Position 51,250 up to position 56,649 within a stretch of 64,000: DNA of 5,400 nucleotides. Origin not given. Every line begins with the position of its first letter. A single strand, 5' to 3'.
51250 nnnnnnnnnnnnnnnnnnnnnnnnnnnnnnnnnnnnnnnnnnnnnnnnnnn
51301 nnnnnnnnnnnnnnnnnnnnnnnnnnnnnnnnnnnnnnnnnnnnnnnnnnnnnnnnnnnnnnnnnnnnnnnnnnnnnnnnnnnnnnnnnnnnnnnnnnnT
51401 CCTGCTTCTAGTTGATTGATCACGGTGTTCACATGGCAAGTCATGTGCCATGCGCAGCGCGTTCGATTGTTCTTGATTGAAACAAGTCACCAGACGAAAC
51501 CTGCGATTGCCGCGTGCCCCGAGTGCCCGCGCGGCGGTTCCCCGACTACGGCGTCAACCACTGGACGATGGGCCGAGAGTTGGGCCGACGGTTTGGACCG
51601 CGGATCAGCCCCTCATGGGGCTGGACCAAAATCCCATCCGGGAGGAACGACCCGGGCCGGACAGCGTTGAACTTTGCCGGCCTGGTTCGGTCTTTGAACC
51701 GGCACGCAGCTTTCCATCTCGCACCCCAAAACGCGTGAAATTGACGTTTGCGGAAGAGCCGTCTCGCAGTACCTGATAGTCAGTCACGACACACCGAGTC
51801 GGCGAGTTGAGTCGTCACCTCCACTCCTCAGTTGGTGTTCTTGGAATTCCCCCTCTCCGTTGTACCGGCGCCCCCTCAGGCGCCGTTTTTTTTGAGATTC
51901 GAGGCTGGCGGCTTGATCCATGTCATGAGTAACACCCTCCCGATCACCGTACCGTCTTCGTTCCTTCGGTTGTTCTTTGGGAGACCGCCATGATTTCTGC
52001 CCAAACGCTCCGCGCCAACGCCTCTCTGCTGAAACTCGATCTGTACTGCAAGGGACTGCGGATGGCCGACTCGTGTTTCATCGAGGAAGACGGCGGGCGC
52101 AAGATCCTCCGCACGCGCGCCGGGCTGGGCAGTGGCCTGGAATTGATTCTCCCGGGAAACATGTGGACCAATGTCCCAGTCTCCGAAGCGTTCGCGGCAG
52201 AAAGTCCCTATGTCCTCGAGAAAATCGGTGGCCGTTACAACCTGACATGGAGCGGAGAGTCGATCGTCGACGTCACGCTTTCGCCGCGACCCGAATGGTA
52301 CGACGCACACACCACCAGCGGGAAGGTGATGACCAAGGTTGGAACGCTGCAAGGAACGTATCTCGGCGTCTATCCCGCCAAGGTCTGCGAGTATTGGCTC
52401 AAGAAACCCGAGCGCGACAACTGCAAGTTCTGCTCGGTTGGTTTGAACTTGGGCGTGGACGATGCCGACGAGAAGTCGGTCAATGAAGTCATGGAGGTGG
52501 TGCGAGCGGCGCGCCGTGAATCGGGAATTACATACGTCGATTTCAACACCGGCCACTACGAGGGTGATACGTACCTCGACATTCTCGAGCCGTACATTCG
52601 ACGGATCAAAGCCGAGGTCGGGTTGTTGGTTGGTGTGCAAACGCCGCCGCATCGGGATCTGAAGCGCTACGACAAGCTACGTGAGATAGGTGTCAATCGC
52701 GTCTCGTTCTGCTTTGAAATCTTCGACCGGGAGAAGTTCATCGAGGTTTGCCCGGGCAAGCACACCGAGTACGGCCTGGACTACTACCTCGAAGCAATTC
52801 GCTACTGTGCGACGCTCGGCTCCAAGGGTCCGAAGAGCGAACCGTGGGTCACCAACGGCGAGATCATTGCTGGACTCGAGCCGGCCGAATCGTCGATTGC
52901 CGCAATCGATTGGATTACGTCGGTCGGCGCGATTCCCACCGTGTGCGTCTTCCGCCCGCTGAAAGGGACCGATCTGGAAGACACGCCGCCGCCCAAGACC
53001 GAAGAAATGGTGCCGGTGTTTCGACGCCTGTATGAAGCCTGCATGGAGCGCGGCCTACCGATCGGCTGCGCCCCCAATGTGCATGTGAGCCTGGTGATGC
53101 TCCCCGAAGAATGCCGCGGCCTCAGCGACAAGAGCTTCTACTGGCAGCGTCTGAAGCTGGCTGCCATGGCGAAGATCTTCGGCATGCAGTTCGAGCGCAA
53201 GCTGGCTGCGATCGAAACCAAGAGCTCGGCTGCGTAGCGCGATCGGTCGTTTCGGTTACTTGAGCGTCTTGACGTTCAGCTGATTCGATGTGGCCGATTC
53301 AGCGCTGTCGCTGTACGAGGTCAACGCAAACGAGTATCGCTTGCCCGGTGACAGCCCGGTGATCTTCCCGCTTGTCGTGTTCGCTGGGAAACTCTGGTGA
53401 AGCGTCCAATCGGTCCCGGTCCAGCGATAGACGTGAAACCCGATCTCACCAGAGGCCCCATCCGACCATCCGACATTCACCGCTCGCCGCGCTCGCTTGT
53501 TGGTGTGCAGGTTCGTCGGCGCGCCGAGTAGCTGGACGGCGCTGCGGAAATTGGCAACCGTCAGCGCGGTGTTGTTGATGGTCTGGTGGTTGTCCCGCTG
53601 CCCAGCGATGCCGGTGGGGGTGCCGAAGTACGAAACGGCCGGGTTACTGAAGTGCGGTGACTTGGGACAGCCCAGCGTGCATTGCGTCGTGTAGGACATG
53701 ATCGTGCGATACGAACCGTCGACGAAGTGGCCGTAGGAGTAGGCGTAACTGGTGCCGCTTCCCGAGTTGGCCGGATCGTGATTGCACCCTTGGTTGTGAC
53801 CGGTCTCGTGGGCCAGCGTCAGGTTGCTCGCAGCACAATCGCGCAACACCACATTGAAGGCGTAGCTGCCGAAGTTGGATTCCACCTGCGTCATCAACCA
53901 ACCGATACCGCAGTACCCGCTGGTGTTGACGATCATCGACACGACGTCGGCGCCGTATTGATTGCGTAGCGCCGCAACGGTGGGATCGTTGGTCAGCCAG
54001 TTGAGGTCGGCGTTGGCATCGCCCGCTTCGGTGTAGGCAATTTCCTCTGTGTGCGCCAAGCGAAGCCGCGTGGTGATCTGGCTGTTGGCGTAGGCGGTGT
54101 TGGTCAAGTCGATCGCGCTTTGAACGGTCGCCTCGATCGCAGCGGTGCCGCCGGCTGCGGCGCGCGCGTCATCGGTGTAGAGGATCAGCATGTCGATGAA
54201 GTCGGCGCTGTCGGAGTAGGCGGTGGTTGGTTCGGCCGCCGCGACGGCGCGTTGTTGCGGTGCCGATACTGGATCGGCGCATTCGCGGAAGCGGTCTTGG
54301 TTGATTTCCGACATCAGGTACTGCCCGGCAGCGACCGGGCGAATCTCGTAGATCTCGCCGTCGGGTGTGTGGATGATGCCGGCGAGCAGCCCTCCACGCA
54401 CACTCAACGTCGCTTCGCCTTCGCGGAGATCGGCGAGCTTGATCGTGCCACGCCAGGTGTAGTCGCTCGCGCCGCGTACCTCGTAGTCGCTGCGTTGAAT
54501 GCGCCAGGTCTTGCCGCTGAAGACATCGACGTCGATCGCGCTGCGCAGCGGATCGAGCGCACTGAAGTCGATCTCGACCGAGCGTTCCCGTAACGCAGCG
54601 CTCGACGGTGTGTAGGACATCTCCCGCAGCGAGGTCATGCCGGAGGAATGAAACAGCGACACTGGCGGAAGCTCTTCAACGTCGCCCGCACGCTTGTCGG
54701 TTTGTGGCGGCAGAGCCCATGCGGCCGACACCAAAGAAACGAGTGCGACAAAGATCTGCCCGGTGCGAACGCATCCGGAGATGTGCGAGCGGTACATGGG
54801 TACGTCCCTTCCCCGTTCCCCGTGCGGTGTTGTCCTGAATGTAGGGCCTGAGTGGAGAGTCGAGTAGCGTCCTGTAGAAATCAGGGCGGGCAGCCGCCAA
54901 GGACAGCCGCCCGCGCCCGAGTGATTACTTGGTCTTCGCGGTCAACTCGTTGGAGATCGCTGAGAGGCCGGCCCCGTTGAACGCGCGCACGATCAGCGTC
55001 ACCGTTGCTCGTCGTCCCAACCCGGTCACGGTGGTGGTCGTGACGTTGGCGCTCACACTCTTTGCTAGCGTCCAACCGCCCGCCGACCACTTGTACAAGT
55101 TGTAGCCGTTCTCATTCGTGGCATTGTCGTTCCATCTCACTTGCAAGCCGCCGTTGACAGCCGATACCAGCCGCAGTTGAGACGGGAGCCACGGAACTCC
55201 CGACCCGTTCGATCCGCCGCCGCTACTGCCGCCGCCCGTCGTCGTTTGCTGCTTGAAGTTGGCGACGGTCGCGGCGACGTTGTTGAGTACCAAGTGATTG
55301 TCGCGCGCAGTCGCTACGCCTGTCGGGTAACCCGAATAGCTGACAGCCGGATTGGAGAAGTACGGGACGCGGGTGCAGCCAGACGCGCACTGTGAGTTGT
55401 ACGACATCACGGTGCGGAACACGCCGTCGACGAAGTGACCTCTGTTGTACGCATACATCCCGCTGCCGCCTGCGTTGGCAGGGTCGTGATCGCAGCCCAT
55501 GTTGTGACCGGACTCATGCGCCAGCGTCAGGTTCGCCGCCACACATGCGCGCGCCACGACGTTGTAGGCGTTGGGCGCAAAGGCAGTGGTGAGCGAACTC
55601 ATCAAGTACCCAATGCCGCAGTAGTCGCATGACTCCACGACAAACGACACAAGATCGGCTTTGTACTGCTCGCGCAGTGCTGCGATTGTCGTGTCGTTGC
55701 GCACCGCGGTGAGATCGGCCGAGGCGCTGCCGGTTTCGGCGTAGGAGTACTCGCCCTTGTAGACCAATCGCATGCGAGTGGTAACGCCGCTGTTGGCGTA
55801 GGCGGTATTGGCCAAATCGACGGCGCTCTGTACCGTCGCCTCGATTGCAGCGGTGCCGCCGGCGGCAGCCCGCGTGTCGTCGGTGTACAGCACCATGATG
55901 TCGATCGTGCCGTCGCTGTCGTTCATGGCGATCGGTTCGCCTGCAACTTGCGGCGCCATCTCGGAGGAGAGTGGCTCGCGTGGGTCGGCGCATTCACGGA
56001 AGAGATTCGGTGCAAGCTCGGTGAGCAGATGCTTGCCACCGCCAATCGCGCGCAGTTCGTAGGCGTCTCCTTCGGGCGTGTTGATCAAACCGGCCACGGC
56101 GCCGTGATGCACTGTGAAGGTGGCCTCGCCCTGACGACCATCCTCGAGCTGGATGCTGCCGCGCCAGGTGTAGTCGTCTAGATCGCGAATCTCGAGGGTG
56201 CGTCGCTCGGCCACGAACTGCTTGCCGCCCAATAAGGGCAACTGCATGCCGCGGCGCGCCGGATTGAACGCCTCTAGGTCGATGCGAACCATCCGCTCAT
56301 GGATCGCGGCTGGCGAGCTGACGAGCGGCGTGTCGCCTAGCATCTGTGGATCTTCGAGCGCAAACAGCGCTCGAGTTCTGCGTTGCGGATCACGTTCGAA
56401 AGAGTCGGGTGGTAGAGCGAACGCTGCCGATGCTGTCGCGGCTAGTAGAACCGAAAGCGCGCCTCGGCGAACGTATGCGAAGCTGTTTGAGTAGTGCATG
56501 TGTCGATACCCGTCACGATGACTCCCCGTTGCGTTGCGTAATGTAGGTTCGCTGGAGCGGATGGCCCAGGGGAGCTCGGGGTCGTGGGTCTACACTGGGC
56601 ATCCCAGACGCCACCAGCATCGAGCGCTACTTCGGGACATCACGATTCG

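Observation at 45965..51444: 1293-aa four-domain polysaccharide-modifying enzyme translationally coupled to a capsule-synthesis-like gene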

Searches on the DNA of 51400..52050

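Call 76: search_rna_families(source=window, start=51400, end=52050, threshold=evalue, max_evalue=5)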
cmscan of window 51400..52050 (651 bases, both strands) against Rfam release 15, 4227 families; matches with E-value up to 5: 6.
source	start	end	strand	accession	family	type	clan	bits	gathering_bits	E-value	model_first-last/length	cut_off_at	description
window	51405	51489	+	RF01698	Chloroflexi-1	Gene; sRNA;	-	18.5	80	0.44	1-84/84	no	Chloroflexi-1 RNA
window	51612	51655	-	RF03144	eL15-Euryarchaeota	Cis-reg; leader;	-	17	33.7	2.3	1-48/48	no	eL15-Euryarchaeota ribosomal protein leader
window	51826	51868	-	RF02788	snoTBR6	Gene; snRNA; snoRNA; CD-box;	-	17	37.6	3.2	1-83/83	no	Small nucleolar RNA TBR6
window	51820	51894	+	RF02869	ncS025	Gene; sRNA;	-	16.5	46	2.5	1-85/85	no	Burkholderia sRNA 25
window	51505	51550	+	RF02802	PyrR204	Gene; snRNA; snoRNA; HACA-box;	-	16.1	71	2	1-57/57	no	Pyrobaculum sRNA 204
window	51830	51900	+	RF00519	suhB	Gene; sRNA;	CL00108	14.8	41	2.6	1-77/77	no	Makes More Granules Regulator RNA (mmgR)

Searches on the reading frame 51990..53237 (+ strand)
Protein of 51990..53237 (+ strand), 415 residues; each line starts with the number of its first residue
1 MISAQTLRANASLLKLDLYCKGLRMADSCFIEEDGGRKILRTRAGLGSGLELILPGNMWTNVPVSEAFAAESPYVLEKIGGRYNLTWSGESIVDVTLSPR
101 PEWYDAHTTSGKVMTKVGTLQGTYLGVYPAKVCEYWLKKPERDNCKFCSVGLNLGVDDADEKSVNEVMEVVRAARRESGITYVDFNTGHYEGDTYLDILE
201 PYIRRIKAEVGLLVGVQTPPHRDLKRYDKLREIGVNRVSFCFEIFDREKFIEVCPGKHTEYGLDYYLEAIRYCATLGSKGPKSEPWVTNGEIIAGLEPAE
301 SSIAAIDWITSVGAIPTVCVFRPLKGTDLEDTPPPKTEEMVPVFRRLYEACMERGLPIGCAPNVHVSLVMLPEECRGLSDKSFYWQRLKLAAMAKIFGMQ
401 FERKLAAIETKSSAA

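Call 11: search_protein_families(library=pfam, proteins=[window:51990-53237:+], max_evalue=0.01)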
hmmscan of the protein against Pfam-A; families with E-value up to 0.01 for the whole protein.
window:51990-53237:+ (415 aa): 1 family
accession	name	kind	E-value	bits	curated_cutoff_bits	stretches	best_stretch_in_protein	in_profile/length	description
PF04055.27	Radical_SAM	-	7.7e-10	39.6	29.5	1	144-280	10-143/166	Radical SAM superfamily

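Call 15: search_protein_families(library=ncbifam, proteins=[window:51990-53237:+], max_evalue=0.001)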
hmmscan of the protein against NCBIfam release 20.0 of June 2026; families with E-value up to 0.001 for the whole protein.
window:51990-53237:+ (415 aa): 2 families
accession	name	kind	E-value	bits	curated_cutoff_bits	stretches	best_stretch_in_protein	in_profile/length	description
NF045502.1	variant_rSAM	domain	5.7e-59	199.9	125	1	12-352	5-356/357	radical SAM protein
TIGR04043.1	rSAM_MSMEG_0568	hypoth_equivalog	7.3e-29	100.8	303.7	1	18-355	3-331/354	MSMEG_0568 family radical SAM protein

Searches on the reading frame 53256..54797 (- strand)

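Call 11: search_protein_families(library=pfam, proteins=[window:53256-54797:-], max_evalue=0.01)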
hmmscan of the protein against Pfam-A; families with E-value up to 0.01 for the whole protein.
window:53256-54797:- (513 aa): 5 families
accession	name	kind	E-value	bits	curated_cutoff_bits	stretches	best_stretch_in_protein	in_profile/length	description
PF13583.11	Reprolysin_4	-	7.5e-21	75.2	22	1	208-394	12-196/203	Metallo-peptidase family M12B Reprolysin-like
PF13688.12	Reprolysin_5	-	1.4e-19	71.6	27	1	201-379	5-191/196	Metallo-peptidase family M12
PF13582.12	Reprolysin_3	-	1.3e-14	55.2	22.4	1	223-341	2-123/123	Metallo-peptidase family M12B Reprolysin-like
PF13574.12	Reprolysin_2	-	3e-06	27.7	27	1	227-374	10-177/195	Metallo-peptidase family M12B Reprolysin-like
PF00041.27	fn3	-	3.1e-06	27.8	25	1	426-508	2-82/84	Fibronectin type III domain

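Call 15: search_protein_families(library=ncbifam, proteins=[window:53256-54797:-], max_evalue=0.001)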
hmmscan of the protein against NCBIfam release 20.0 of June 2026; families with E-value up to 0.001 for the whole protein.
window:53256-54797:- (513 aa): 1 family
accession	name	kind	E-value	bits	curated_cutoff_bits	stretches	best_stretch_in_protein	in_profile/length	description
NF052434.1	Mep72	equivalog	2.6e-46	158.4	645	1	201-423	2-237/573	biofilm-associated metzincin protease Mep72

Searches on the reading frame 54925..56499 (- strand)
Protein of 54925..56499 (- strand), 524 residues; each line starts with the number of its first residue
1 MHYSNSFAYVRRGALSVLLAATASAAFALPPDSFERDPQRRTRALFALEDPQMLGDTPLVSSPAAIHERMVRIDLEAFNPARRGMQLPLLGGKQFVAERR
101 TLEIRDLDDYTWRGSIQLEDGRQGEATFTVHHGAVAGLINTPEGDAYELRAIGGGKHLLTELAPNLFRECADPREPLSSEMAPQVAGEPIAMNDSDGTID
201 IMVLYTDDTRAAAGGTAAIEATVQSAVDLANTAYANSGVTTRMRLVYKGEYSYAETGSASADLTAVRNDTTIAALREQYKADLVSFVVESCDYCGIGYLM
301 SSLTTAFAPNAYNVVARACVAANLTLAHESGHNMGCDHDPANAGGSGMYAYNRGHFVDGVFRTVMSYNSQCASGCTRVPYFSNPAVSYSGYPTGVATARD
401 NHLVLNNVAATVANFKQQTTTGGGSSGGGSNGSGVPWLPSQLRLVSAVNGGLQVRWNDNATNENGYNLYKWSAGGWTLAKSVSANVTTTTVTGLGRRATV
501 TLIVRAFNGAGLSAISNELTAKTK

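Call 11: search_protein_families(library=pfam, proteins=[window:54925-56499:-], max_evalue=0.01)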
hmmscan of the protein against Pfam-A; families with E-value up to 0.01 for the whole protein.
window:54925-56499:- (524 aa): 6 families
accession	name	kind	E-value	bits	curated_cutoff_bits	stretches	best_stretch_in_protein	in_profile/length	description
PF13688.12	Reprolysin_5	-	3.4e-16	60.5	27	1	198-382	4-196/196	Metallo-peptidase family M12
PF13583.11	Reprolysin_4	-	2.5e-14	53.9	22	1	201-389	7-192/203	Metallo-peptidase family M12B Reprolysin-like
PF13582.12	Reprolysin_3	-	1.9e-12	48.2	22.4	1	221-339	2-123/123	Metallo-peptidase family M12B Reprolysin-like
PF00041.27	fn3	-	0.00042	20.9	25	1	439-521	3-83/84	Fibronectin type III domain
PF10462.15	Peptidase_M66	-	0.0036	16.8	20.6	1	325-358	195-229/306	Peptidase M66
PF13574.12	Reprolysin_2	-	0.0043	17.4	27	0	302-372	109-177/195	Metallo-peptidase family M12B Reprolysin-like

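Call 15: search_protein_families(library=ncbifam, proteins=[window:54925-56499:-], max_evalue=0.001)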
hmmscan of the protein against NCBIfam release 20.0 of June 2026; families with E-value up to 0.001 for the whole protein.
window:54925-56499:- (524 aa): 2 families
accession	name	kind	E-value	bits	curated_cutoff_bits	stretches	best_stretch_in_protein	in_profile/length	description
NF052434.1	Mep72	equivalog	4.5e-47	160.9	645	1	198-429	1-245/573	biofilm-associated metzincin protease Mep72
NF033511.1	metallo_CpaA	exception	2.4e-16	59.2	750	1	197-416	378-575/575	metalloendopeptidase CpaA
